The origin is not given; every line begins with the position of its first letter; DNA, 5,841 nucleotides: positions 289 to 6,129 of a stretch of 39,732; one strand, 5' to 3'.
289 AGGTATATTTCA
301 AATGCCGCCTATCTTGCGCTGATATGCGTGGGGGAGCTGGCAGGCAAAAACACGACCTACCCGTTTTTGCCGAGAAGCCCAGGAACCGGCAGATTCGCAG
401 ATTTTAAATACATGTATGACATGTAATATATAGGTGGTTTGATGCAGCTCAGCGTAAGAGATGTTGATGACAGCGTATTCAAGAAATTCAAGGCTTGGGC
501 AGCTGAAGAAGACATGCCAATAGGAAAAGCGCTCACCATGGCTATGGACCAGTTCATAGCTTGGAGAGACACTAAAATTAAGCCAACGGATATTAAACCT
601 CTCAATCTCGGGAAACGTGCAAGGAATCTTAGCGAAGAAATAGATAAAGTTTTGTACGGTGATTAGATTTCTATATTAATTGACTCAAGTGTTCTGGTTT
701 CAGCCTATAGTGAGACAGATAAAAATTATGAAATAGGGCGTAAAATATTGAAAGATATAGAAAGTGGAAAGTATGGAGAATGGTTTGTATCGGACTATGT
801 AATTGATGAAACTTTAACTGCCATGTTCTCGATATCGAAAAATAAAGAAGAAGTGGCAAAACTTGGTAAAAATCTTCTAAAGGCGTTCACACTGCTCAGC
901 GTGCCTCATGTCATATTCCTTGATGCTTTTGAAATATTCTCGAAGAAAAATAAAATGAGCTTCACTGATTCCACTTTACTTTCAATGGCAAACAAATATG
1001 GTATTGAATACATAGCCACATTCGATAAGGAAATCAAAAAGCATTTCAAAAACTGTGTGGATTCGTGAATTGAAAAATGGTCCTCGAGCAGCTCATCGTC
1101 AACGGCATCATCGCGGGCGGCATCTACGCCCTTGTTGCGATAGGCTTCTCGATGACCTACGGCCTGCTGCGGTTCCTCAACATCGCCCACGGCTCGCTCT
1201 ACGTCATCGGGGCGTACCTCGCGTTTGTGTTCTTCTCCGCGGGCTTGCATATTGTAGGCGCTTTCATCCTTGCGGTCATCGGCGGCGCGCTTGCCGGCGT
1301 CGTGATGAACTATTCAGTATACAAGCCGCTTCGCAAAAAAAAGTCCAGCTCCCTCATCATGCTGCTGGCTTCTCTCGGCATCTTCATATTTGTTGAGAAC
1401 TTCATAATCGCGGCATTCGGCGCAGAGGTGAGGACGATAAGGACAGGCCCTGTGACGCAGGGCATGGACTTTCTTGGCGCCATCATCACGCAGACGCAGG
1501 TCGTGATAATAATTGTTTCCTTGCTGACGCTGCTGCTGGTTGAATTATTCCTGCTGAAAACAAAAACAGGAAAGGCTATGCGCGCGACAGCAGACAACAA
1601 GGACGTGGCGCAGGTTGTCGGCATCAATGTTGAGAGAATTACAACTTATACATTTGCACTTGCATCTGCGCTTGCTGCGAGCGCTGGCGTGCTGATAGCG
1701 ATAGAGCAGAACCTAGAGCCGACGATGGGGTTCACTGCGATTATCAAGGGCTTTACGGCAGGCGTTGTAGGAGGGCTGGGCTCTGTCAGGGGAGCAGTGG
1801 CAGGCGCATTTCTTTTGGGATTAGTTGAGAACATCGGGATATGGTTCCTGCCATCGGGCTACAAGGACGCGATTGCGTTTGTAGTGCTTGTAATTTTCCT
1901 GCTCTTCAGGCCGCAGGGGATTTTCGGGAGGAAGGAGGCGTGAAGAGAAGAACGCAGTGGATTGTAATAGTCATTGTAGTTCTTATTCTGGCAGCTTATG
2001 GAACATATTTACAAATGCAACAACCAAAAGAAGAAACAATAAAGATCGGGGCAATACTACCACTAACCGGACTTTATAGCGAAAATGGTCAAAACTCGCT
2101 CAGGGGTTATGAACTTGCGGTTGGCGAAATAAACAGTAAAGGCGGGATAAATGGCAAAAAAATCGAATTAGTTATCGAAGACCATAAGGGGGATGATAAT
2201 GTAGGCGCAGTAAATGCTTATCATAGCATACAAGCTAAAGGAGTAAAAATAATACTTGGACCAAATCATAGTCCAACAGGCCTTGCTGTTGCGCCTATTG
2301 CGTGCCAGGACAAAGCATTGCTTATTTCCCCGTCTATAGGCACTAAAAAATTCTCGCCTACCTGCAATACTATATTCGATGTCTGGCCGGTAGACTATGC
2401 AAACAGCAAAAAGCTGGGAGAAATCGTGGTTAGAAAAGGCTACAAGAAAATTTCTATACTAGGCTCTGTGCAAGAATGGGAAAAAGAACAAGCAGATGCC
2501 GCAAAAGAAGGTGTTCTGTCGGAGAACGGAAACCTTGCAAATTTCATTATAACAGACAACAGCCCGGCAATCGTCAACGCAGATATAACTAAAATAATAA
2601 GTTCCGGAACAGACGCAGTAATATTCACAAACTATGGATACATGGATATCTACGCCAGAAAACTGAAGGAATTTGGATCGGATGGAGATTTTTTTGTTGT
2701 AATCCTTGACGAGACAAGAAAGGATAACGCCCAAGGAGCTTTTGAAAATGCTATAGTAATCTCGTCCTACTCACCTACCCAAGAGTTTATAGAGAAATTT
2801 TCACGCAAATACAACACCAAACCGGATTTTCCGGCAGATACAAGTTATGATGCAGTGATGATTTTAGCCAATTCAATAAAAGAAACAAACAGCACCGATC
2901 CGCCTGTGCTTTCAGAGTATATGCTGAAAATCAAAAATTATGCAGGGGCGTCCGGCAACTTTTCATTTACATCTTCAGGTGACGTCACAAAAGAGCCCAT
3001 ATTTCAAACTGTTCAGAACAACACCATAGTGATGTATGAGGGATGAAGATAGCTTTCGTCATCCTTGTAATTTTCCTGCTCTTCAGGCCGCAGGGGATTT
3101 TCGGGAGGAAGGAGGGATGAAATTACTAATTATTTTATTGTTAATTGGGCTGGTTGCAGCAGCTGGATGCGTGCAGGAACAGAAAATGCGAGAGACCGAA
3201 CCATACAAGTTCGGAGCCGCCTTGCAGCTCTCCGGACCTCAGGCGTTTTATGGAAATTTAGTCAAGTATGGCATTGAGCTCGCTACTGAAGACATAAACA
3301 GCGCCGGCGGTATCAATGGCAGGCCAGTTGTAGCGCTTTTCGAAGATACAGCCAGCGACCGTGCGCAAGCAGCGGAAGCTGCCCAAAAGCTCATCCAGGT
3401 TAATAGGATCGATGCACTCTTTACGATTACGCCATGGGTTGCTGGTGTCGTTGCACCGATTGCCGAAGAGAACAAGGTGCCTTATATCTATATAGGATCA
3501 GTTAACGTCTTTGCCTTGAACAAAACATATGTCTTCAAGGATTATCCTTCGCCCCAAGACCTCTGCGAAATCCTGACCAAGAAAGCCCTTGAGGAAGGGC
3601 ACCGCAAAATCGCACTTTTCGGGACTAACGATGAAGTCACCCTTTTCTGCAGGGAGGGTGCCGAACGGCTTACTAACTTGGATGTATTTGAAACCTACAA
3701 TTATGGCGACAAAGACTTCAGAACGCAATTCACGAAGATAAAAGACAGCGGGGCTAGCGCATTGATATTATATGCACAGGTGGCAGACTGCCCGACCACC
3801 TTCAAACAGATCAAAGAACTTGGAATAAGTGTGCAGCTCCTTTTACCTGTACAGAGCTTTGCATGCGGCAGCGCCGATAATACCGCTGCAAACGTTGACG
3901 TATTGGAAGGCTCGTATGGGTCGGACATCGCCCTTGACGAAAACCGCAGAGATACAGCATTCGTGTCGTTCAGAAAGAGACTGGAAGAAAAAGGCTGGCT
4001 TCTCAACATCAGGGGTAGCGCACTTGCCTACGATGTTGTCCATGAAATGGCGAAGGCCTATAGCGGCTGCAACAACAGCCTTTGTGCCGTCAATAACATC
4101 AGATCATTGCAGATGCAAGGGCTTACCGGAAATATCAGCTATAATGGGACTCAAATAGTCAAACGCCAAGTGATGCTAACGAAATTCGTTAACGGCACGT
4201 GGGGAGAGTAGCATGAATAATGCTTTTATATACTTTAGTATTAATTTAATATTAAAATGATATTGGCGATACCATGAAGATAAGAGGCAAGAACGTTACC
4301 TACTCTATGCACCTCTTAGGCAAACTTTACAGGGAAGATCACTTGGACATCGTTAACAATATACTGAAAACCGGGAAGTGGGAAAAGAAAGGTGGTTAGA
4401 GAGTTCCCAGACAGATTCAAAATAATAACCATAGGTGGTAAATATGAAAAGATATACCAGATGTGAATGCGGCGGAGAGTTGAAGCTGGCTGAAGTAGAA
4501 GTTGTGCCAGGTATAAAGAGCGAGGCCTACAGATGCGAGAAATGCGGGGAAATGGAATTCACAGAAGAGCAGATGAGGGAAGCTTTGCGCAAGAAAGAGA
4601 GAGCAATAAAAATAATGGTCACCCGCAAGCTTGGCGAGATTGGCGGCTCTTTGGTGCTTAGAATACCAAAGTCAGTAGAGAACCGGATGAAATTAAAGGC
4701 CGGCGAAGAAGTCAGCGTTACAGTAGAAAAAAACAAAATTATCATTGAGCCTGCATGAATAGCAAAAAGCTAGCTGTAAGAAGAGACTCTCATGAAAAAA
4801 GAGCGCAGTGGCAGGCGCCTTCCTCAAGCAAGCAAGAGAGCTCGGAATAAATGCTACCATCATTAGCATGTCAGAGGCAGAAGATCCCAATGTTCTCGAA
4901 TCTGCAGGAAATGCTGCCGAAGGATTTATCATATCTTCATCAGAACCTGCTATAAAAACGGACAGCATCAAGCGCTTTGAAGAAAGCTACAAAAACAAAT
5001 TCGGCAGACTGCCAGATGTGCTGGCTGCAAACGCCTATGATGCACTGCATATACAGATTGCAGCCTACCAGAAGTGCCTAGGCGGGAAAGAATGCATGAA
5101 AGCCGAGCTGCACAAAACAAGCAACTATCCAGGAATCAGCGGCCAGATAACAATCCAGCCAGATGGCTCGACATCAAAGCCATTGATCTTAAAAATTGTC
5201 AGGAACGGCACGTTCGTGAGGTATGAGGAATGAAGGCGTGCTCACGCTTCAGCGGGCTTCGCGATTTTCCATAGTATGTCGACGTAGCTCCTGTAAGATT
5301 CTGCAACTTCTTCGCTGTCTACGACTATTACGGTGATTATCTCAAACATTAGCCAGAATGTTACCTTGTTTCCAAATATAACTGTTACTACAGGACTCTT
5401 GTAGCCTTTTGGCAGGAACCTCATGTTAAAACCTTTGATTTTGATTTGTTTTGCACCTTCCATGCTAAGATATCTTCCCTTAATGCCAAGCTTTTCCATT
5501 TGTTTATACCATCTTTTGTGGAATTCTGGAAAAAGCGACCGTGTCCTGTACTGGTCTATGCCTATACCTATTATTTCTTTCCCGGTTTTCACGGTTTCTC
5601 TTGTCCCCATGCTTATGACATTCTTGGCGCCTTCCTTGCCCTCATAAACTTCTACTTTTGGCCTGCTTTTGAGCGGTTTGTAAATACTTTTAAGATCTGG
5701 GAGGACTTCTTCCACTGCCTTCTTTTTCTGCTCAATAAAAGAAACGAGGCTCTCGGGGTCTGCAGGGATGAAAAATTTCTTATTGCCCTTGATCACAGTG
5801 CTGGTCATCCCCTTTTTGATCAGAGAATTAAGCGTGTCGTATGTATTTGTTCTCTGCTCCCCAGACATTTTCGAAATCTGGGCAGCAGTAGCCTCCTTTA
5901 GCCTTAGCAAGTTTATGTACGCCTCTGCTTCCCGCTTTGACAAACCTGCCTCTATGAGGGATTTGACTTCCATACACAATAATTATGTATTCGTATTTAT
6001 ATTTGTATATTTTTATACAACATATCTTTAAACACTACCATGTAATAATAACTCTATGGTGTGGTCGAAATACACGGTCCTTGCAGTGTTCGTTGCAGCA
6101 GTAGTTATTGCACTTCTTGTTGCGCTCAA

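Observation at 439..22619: Every core liv transporter gene, and recQ, sits immediately behind a PIN-toxin TA pair on the same strand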

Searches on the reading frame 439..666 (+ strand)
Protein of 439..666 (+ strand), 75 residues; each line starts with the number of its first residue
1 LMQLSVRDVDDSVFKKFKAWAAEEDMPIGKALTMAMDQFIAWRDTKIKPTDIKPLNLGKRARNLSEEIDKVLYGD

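Call 6: search_protein_families(library=pfam, proteins=[window:439-666:+], max_evalue=0.01)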
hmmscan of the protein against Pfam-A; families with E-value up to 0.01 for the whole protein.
window:439-666:+ (75 aa): 0 families

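Call 23: search_protein_families(library=ncbifam, proteins=[window:439-666:+], max_evalue=1)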
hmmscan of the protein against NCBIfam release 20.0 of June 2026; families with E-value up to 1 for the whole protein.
window:439-666:+ (75 aa): 1 family
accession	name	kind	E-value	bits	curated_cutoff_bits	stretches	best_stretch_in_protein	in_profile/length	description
NF010575.0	PRK13968.1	equivalog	0.016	14.4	855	1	19-71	24-74/462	succinate-semialdehyde dehydrogenase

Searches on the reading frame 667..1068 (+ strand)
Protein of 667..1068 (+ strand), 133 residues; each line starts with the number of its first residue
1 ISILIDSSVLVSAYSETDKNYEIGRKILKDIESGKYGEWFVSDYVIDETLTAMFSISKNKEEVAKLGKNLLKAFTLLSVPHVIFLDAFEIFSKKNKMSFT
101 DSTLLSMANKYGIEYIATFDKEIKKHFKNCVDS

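Call 6: search_protein_families(library=pfam, proteins=[window:667-1068:+], max_evalue=0.01)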
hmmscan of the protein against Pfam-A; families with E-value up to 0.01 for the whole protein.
window:667-1068:+ (133 aa): 2 families
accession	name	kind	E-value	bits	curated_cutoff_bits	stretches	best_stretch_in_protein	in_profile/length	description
PF01850.27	PIN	-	5.4e-14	53.3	23.6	1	3-125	1-116/120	PIN domain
PF13470.12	PIN_3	-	0.00084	20.6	27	1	3-121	2-114/115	PIN domain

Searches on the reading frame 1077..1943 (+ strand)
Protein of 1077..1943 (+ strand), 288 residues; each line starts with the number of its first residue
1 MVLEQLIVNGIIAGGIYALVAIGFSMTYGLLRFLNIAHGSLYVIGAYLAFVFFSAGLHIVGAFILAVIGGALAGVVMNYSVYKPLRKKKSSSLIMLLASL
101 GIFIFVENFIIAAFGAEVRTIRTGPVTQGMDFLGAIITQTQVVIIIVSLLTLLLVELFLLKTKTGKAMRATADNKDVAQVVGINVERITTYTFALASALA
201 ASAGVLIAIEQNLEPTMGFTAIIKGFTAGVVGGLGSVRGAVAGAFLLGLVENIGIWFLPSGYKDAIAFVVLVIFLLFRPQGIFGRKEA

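Call 6: search_protein_families(library=pfam, proteins=[window:1077-1943:+], max_evalue=0.01)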
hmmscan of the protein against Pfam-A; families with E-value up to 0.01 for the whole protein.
window:1077-1943:+ (288 aa): 1 family
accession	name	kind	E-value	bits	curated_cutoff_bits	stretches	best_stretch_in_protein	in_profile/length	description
PF02653.21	BPD_transp_2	-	1.1e-43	149.7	26.8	1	7-275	2-269/269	Branched-chain amino acid transport system / permease component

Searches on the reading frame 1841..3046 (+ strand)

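Call 7: search_protein_families(library=pfam, proteins=[window:1841-3046:+], max_evalue=0.01)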
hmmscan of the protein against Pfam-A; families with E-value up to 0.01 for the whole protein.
window:1841-3046:+ (401 aa): 3 families
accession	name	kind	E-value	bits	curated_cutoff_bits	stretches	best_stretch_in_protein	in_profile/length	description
PF13458.12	Peripla_BP_6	-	3.7e-43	149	31.7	1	66-379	1-325/343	Periplasmic binding protein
PF01094.35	ANF_receptor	-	1.7e-18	67.2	25.4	1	91-383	7-341/353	Receptor family ligand binding region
PF13433.12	Peripla_BP_5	-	1.6e-14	54.2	27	1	67-164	1-98/363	Periplasmic binding protein domain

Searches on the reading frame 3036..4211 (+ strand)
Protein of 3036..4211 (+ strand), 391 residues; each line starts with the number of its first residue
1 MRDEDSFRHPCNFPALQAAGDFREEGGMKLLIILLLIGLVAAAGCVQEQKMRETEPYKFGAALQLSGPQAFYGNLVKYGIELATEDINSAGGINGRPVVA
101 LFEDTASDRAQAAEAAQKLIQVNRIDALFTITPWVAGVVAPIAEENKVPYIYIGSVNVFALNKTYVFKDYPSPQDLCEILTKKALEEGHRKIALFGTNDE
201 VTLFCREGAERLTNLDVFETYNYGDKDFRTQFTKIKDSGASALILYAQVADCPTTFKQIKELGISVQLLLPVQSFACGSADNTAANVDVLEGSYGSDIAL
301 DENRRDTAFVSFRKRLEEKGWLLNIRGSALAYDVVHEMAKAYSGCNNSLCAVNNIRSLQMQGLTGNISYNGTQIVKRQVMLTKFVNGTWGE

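Call 7: search_protein_families(library=pfam, proteins=[window:3036-4211:+], max_evalue=0.01)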
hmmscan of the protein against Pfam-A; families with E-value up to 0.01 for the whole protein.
window:3036-4211:+ (391 aa): 3 families
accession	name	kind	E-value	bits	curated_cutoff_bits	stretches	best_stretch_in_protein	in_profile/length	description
PF13458.12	Peripla_BP_6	-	1.5e-35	123.9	31.7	1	56-368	1-321/343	Periplasmic binding protein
PF13433.12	Peripla_BP_5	-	1.7e-14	54.2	27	1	64-373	8-325/363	Periplasmic binding protein domain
PF01094.35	ANF_receptor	-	1e-11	45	25.4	1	80-370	6-335/353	Receptor family ligand binding region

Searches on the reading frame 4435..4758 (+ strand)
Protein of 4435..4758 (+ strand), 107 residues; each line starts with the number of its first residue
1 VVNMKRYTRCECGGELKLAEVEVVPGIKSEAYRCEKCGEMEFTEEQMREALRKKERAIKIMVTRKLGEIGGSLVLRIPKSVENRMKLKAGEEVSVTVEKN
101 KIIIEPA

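Call 7: search_protein_families(library=pfam, proteins=[window:4435-4758:+], max_evalue=0.01)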
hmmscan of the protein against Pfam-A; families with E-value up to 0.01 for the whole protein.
window:4435-4758:+ (107 aa): 1 family
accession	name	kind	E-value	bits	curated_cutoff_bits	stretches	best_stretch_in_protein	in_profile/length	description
PF04014.23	MazE_antitoxin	-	9.1e-09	35.6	24.7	1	69-106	4-42/48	Antidote-toxin recognition MazE, bacterial antitoxin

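Call 23: search_protein_families(library=ncbifam, proteins=[window:4435-4758:+], max_evalue=1)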
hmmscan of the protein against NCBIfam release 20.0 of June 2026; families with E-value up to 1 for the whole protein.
window:4435-4758:+ (107 aa): 8 families
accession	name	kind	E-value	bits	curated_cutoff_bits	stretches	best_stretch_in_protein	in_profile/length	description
TIGR01439.1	lp_hng_hel_AbrB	domain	6.1e-06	25.9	28.3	1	77-107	12-43/44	transcriptional regulator, AbrB family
TIGR02609.1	doc_partner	hypoth_equivalog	2.3e-05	24.7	55.9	1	64-104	1-41/74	putative addiction module antidote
NF052488.1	TAtMazEAgrob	equivalog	0.0013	18.9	130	1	62-106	3-47/87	type II toxin-antitoxin system antitoxin MazE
NF050106.1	TA_MazE_antitoxin_Deino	equivalog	0.018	15.2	65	1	75-105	5-33/65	type II toxin-antitoxin system MazE family antitoxin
TIGR00638.1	Mop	subfamily_domain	0.038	14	55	1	55-104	18-66/70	molybdenum-pterin binding domain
NF007312.0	PRK09798.1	equivalog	0.09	13.2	113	1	68-106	8-46/82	type II toxin-antitoxin system antitoxin MazE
NF001604.0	PRK00398.1-1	equivalog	0.096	12.3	103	1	31-48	3-19/48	DNA-directed RNA polymerase subunit P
NF008463.0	PRK11347.1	equivalog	0.15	12.3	101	1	69-106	8-45/83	antitoxin ChpS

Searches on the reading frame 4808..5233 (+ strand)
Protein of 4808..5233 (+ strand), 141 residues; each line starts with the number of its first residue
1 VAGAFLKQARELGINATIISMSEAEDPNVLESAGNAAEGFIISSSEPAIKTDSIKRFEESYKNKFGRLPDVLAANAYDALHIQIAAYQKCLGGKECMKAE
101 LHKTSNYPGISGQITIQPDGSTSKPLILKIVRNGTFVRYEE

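Call 7: search_protein_families(library=pfam, proteins=[window:4808-5233:+], max_evalue=0.01)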
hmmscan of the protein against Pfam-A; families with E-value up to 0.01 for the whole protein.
window:4808-5233:+ (141 aa): 1 family
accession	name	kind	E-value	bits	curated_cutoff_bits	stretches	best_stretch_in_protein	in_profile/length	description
PF13458.12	Peripla_BP_6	-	5.9e-14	52.9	31.7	1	2-128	203-335/343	Periplasmic binding protein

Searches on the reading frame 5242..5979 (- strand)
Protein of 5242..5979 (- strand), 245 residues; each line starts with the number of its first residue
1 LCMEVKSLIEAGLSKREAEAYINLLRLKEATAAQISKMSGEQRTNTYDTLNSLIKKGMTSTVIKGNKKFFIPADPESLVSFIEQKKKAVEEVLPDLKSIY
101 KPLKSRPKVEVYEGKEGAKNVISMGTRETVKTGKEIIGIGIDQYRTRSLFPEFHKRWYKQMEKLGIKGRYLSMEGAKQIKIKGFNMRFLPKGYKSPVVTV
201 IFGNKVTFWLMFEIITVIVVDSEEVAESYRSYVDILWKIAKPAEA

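Call 7: search_protein_families(library=pfam, proteins=[window:5242-5979:-], max_evalue=0.01)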
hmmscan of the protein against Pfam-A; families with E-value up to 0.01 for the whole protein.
window:5242-5979:- (245 aa): 1 family
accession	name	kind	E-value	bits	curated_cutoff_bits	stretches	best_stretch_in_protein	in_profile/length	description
PF01978.25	TrmB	-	7.1e-15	55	25.6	1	11-76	4-68/68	Sugar-specific transcriptional regulator TrmB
